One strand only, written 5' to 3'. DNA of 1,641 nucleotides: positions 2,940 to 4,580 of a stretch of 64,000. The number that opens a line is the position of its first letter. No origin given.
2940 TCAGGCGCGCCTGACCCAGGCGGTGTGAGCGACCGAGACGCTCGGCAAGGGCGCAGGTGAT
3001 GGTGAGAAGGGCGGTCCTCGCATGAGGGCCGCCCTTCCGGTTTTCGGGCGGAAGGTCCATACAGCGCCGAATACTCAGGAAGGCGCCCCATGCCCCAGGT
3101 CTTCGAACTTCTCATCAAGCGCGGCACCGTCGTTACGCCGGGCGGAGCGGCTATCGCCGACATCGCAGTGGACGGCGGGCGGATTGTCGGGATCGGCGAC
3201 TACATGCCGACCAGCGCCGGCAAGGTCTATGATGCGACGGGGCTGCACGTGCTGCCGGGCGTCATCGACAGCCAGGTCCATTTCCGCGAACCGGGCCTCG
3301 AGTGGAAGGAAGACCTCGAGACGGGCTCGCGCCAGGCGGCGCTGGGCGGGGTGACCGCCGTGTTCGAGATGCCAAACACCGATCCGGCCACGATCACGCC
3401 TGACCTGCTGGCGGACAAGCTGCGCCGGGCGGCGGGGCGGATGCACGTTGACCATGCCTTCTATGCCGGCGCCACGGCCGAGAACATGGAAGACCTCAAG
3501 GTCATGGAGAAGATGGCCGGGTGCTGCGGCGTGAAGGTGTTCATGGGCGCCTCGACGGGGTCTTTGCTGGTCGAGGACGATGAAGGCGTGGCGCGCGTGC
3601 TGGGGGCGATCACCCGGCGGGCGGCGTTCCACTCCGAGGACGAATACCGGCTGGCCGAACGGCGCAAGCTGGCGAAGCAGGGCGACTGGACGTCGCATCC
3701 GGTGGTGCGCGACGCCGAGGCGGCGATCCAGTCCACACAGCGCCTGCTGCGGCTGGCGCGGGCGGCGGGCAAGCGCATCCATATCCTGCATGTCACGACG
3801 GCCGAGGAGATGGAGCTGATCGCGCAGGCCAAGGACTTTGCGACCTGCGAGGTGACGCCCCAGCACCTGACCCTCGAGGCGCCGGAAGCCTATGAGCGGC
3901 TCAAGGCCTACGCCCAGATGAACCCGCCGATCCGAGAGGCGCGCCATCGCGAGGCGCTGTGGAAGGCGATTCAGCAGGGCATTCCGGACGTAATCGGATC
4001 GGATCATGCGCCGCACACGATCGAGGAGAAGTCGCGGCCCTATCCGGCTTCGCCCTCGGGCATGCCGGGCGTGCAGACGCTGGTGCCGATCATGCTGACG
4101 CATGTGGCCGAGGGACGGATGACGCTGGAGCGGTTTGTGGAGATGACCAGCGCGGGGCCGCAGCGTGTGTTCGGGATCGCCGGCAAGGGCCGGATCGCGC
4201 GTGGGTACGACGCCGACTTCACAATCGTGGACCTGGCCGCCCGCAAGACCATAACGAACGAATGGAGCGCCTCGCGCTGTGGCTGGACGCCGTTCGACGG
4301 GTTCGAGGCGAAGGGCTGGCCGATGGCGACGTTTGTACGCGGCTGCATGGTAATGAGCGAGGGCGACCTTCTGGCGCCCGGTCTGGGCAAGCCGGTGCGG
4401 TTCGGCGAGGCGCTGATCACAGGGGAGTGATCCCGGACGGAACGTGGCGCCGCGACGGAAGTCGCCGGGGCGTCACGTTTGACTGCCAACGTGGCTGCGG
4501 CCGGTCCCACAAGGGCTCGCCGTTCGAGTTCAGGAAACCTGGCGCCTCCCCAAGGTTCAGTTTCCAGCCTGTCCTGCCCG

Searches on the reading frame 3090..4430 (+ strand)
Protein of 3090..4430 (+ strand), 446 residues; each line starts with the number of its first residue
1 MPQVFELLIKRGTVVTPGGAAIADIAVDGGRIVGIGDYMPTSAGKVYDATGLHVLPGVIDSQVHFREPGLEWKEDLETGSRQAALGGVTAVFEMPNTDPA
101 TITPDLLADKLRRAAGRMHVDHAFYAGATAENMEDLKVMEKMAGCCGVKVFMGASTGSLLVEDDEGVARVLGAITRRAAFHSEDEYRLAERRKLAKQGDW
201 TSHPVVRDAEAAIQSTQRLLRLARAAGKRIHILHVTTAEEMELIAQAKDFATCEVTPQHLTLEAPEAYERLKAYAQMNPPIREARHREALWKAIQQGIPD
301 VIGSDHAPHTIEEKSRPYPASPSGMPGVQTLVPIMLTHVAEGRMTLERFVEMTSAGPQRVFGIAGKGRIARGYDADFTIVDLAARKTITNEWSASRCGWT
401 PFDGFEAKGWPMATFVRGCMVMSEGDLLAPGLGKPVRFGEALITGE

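Call 75: search_protein_families(library=pfam, proteins=[window:3090-4430:+], max_evalue=0.001)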
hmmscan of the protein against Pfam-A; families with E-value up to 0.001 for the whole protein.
window:3090-4430:+ (446 aa): 2 families
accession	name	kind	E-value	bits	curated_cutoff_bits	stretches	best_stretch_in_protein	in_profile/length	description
PF01979.26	Amidohydro_1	-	9.2e-25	88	25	1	54-418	2-342/345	Amidohydrolase family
PF07969.17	Amidohydro_3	-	6.1e-10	39.6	29.7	1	84-383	169-446/472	Amidohydrolase family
